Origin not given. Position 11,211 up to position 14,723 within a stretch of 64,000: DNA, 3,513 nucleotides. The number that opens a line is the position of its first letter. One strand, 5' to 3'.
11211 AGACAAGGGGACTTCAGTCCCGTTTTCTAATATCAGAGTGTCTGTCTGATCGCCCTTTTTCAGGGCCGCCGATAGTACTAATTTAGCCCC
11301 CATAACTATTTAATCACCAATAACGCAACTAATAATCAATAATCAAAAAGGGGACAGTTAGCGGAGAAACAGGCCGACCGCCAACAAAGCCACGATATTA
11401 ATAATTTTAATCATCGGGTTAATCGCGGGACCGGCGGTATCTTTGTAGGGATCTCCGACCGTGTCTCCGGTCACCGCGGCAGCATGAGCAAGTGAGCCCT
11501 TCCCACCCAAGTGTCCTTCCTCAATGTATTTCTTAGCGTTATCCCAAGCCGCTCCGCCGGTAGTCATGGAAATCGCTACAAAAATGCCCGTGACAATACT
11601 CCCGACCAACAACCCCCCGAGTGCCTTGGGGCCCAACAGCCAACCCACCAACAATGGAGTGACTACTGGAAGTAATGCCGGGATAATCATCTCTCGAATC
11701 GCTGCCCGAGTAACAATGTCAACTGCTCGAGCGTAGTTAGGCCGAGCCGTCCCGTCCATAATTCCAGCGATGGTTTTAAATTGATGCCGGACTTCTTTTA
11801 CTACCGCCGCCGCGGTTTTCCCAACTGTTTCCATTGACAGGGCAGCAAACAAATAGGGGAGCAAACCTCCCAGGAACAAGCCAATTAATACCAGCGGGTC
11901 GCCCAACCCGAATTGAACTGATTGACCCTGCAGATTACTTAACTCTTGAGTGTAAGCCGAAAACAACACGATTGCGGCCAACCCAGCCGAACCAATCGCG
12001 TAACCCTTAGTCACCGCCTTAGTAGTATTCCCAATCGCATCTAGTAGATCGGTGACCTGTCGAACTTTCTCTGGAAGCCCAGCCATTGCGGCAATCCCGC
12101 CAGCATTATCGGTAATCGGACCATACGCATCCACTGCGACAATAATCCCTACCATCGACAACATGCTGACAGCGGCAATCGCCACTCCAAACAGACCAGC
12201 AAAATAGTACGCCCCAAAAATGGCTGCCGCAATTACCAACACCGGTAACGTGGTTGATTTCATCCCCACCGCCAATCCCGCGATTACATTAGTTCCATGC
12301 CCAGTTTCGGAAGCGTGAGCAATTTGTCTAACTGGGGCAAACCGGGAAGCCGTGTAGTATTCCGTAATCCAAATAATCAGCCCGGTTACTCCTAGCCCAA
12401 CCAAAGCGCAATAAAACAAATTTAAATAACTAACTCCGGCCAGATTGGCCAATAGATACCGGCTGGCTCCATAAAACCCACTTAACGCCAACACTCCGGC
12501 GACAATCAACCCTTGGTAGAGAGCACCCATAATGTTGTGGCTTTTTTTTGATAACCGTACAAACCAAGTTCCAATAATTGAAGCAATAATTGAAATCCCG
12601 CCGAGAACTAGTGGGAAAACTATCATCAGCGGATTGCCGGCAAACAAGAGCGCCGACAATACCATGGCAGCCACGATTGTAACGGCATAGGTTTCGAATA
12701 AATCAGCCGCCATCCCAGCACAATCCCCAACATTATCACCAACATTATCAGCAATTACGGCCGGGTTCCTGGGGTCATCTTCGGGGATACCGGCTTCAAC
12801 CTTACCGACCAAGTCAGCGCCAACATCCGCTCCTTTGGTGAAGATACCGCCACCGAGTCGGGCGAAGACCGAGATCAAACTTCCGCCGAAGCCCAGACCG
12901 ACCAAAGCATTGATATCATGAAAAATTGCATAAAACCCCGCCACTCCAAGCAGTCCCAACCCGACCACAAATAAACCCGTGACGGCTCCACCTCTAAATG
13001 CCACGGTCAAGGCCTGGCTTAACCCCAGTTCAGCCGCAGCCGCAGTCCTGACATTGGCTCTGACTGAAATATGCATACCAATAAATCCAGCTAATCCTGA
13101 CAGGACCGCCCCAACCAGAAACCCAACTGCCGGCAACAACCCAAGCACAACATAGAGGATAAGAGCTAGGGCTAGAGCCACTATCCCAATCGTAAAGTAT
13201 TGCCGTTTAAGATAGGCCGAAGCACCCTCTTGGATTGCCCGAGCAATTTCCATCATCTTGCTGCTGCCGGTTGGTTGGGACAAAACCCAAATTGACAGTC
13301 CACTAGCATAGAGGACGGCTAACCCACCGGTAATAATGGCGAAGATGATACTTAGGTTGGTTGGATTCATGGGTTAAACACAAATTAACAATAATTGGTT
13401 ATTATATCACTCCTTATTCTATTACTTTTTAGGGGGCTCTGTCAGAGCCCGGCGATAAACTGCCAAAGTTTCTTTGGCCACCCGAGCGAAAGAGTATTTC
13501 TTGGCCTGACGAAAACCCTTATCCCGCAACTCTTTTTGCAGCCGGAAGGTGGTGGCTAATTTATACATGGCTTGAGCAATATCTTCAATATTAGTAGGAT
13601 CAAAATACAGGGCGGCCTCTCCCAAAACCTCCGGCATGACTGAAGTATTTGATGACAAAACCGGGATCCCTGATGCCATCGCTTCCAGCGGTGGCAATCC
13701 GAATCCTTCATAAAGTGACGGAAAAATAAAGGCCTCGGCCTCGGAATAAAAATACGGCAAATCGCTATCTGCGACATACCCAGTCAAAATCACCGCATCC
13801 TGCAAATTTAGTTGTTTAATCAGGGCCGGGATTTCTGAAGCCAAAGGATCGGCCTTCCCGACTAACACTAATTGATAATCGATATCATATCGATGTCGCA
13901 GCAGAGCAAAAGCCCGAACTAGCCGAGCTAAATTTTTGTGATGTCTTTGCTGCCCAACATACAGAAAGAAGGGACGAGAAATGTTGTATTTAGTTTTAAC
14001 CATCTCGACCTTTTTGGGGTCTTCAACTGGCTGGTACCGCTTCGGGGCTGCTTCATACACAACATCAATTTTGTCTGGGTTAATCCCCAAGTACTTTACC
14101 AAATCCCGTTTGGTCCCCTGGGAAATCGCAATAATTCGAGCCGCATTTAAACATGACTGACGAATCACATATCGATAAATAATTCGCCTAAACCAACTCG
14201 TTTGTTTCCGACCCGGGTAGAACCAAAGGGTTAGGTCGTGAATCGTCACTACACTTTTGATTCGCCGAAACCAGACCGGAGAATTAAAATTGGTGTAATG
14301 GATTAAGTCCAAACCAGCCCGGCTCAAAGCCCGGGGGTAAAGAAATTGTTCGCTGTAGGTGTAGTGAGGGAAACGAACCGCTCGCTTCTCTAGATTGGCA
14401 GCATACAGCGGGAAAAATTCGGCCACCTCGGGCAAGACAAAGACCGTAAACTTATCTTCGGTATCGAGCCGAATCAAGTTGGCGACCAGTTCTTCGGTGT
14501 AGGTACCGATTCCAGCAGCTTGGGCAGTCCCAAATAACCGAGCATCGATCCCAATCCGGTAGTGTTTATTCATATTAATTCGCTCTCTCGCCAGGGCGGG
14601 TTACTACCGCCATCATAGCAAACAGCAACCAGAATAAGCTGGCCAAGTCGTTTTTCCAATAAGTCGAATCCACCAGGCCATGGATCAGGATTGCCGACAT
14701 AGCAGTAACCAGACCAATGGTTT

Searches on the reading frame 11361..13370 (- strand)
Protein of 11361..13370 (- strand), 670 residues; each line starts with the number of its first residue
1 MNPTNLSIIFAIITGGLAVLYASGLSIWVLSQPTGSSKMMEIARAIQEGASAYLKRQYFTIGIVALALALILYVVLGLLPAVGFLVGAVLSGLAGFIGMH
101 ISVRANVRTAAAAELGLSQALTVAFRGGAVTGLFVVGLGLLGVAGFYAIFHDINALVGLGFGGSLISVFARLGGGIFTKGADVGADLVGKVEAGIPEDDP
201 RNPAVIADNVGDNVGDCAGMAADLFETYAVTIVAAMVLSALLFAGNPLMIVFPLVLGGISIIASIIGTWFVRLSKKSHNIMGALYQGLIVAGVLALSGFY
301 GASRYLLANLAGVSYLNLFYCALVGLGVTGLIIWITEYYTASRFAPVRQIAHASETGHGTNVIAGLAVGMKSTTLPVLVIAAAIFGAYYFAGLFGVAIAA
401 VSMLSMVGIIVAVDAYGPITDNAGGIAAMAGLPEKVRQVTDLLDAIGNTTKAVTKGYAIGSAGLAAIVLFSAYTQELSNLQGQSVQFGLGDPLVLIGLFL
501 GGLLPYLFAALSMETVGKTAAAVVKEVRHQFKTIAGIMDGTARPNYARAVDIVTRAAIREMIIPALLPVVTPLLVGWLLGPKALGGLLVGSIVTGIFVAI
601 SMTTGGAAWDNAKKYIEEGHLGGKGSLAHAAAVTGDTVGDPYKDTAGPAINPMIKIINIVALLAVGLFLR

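Call 83: search_protein_families(library=pfam, proteins=[window:11361-13370:-], max_evalue=0.00001)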
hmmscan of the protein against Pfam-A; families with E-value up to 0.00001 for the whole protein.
window:11361-13370:- (670 aa): 1 family
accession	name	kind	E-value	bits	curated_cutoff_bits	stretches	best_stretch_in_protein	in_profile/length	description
PF03030.21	H_PPase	-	3.6e-265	882.1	29.7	1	17-663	2-644/645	Inorganic H+ pyrophosphatase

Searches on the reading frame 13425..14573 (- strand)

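Call 83: search_protein_families(library=pfam, proteins=[window:13425-14573:-], max_evalue=0.00001)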
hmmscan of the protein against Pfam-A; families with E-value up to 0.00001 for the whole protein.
window:13425-14573:- (383 aa): 5 families
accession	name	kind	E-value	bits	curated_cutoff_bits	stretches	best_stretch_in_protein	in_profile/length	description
PF00534.26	Glycos_transf_1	-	1.7e-35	122.5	26.4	1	198-351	13-167/172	Glycosyl transferases group 1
PF13692.12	Glyco_trans_1_4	-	3.9e-31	108.6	27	1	201-340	2-140/142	Glycosyl transferases group 1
PF13439.12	Glyco_transf_4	-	1.5e-16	61.3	28.5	1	21-173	3-163/170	Glycosyltransferase Family 4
PF13579.12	Glyco_trans_4_4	-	4.3e-12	47.1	29.7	1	21-172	2-155/158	Glycosyl transferase 4-like domain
PF20706.3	GT4-conflict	-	1.7e-11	44.2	26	1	180-324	177-324/385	Family 4 Glycosyltransferase in conflict systems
